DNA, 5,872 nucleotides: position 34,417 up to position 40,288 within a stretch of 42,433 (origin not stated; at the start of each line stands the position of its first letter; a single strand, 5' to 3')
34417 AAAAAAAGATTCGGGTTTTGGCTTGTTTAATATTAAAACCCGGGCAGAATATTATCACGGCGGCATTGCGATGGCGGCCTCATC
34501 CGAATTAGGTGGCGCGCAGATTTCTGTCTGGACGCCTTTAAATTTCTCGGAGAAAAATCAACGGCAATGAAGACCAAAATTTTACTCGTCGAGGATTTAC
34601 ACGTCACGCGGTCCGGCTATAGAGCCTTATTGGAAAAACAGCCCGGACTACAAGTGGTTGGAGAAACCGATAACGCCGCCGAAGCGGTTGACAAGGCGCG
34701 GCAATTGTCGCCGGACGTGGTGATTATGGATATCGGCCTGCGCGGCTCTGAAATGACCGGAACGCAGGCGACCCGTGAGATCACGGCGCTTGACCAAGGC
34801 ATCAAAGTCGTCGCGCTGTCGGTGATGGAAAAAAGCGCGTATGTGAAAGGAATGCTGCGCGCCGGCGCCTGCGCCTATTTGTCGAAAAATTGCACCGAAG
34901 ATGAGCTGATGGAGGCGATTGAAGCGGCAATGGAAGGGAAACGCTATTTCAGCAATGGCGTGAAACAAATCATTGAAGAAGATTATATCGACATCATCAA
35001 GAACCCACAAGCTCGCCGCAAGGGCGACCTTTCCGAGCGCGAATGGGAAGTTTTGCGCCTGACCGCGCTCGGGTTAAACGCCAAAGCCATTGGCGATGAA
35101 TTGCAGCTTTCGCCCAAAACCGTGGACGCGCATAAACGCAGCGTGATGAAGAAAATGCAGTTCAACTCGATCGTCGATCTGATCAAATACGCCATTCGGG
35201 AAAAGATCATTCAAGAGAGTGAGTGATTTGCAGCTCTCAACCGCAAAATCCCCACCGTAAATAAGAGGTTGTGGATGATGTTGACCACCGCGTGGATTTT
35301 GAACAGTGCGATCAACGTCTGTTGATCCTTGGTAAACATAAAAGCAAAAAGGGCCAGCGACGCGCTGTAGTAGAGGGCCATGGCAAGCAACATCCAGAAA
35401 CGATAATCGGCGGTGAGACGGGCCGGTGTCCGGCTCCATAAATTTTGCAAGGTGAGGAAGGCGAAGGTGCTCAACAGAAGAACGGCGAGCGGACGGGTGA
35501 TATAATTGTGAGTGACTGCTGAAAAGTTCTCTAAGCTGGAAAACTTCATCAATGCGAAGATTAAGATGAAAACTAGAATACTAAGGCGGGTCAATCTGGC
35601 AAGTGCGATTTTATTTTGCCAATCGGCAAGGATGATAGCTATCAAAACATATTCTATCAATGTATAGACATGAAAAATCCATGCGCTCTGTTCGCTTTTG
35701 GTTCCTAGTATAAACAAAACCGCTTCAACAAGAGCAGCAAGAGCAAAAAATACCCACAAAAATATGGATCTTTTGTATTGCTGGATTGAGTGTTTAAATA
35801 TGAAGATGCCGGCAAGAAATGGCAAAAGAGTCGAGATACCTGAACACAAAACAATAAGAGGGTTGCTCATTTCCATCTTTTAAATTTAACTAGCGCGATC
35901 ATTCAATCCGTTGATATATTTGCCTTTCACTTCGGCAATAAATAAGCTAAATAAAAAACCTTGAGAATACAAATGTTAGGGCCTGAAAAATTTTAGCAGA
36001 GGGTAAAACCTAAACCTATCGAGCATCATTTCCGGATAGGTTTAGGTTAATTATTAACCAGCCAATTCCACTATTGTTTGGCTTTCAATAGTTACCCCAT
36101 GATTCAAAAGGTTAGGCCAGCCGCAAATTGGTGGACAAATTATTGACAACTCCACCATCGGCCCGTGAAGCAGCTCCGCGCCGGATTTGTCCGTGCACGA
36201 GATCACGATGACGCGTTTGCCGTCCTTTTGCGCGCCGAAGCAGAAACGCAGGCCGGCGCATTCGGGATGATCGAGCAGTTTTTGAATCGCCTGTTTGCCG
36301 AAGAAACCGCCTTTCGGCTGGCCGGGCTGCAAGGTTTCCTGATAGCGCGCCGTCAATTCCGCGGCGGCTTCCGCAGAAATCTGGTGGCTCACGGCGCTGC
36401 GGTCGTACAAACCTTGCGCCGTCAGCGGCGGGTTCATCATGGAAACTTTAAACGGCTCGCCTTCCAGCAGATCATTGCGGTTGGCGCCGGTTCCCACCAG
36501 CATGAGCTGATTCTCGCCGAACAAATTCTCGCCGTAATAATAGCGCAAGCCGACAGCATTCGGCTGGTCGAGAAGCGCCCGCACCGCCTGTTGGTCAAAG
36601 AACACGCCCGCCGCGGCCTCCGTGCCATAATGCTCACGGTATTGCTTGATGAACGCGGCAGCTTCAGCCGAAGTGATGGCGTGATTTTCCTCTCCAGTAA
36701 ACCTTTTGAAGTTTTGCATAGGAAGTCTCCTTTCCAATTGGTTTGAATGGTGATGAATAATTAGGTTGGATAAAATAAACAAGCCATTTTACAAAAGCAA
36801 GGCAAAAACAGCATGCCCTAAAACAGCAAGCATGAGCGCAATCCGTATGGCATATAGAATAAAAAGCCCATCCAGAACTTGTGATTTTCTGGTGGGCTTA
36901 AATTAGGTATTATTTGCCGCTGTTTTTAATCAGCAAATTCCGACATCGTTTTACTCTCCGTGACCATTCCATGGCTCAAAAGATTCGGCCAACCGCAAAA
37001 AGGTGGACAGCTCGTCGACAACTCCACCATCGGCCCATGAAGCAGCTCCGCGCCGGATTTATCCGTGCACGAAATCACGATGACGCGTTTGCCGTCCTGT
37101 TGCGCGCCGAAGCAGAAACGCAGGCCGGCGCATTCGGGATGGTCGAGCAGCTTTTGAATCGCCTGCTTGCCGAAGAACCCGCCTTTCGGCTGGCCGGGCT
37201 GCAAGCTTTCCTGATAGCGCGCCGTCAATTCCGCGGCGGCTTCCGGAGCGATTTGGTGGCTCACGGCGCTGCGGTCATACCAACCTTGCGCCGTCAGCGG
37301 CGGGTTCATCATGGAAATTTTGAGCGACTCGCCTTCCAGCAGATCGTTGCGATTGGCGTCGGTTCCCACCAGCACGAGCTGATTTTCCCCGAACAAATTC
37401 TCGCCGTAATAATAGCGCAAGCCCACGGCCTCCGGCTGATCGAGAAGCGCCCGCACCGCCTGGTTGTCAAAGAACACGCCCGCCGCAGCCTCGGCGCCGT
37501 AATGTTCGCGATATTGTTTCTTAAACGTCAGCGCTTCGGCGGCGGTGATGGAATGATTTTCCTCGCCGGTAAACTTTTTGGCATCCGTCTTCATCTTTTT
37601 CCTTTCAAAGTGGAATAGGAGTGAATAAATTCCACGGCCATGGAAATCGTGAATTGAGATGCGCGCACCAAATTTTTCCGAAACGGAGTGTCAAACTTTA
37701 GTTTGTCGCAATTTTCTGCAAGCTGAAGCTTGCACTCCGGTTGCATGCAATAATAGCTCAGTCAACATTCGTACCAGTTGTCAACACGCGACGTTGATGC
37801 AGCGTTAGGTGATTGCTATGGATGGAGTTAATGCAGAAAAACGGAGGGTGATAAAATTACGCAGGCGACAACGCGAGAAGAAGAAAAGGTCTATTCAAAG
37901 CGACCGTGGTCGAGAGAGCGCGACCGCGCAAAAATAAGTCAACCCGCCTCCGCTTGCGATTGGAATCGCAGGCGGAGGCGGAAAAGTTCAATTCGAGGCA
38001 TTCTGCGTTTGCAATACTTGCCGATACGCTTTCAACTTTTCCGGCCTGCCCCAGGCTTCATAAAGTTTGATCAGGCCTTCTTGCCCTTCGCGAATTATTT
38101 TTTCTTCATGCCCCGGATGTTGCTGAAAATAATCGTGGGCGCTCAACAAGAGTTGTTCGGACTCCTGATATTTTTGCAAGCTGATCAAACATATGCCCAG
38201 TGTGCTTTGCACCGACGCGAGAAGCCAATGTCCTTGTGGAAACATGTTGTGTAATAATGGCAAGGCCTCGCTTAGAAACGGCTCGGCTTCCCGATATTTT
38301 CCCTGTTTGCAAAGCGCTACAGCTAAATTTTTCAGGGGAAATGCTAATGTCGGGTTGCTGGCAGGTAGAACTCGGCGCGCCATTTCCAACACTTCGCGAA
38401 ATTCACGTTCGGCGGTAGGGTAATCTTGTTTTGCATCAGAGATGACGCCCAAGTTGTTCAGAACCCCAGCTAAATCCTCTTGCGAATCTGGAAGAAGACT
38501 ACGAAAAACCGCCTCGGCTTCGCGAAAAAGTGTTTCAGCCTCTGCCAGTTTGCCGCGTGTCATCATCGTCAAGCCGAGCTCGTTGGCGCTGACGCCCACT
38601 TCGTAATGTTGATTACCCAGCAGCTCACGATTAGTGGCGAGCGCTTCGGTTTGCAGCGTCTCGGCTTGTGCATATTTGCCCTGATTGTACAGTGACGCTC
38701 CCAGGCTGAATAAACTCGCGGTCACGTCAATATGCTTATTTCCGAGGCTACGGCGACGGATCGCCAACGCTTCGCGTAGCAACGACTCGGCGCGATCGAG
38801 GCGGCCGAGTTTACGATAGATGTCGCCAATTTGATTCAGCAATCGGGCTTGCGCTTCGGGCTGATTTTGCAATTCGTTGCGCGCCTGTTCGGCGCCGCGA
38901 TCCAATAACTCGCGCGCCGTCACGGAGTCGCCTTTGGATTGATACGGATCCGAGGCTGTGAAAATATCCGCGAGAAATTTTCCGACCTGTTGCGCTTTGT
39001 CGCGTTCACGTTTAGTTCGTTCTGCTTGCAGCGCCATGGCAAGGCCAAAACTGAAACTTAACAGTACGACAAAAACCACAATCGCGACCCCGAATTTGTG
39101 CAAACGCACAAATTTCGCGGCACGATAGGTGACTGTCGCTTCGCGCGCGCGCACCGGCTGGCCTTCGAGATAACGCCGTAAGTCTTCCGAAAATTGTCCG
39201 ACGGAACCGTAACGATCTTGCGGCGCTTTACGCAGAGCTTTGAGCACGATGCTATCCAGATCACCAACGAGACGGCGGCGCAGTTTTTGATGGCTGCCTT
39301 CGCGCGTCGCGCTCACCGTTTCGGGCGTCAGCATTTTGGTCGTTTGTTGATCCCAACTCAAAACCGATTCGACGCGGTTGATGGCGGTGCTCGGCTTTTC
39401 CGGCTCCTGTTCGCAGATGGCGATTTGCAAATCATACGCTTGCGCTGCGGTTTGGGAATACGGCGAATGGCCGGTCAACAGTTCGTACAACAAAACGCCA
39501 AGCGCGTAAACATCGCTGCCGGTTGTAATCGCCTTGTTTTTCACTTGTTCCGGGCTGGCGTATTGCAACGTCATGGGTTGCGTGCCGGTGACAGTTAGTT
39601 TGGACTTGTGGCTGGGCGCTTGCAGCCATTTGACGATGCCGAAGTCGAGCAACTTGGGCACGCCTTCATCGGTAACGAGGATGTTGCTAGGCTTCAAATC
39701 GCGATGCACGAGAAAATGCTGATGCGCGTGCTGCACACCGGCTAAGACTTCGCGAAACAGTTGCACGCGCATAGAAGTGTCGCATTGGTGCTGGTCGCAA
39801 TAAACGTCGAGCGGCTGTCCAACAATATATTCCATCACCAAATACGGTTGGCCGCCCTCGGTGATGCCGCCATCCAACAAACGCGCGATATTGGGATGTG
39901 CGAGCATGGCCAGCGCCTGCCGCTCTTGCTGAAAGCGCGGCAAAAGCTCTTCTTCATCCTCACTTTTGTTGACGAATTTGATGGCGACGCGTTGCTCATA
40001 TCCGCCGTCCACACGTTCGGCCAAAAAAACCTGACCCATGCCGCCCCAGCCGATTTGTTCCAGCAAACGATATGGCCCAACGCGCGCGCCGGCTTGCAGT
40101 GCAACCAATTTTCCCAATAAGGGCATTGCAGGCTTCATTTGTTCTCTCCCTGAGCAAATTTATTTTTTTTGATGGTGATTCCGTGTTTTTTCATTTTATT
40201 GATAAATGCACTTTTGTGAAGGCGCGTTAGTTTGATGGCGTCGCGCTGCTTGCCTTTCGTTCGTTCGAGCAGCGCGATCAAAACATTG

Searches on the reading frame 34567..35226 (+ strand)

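Call 14: search_protein_families(library=pfam, proteins=[window:34567-35226:+], max_evalue=0.001)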
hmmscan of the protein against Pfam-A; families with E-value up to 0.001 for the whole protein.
window:34567-35226:+ (219 aa): 2 families
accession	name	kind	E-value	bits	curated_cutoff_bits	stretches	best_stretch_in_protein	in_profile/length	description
PF00072.30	Response_reg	-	6.4e-23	81.5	30.2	1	5-119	1-111/111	Response regulator receiver domain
PF00196.25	GerE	-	3.2e-18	65.5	23.5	1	155-209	3-57/57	Bacterial regulatory proteins, luxR family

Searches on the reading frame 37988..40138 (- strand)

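Call 14: search_protein_families(library=pfam, proteins=[window:37988-40138:-], max_evalue=0.001)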
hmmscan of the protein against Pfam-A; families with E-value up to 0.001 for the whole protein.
window:37988-40138:- (716 aa): 19 families
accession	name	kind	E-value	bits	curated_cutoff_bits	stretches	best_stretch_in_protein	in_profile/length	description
PF00069.31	Pkinase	-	9.4e-46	156.8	31.7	1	23-242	1-217/263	Protein kinase domain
PF07714.23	PK_Tyr_Ser-Thr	-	1.8e-37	129.5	23.1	1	25-260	3-237/258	Protein tyrosine and serine/threonine kinase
PF13374.12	TPR_10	-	4.1e-36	122.4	27.5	3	431-471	2-42/42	Tetratricopeptide repeat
PF13424.12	TPR_12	-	8.7e-36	122.4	30.1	4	474-546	3-76/77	Tetratricopeptide repeat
PF07719.23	TPR_2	-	3.5e-23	80.2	27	1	431-461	1-31/34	Tetratricopeptide repeat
PF00515.34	TPR_1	-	3.7e-18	65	27.8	1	431-461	1-31/34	Tetratricopeptide repeat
PF24885.1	TPR_NPHP3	-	2e-17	63.9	100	2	423-544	91-212/239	Nephrocystin-3 TPR domain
PF17874.7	TPR_MalT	-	7.3e-13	48.9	45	2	486-674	14-194/336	MalT-like TPR region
PF13181.12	TPR_8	-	9e-12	44.6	25.7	1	431-462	1-32/34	Tetratricopeptide repeat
PF13176.12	TPR_7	-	4.5e-11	42.4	27.9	1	434-463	2-31/36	Tetratricopeptide repeat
PF07721.20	TPR_4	-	1.4e-07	31.9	27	0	441-456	11-26/26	Tetratricopeptide repeat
PF03109.22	ABC1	-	5.4e-07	29.4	22.9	1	97-174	142-219/244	ABC1 atypical kinase-like domain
PF13431.12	TPR_17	-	1.2e-06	28.7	24.4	0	594-619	8-33/34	Tetratricopeptide repeat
PF07720.18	TPR_3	-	2.6e-06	27.8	20.7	1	475-496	3-24/34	Tetratricopeptide repeat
PF14559.12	TPR_19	-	3.5e-06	27.7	25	0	571-631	5-57/68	Tetratricopeptide repeat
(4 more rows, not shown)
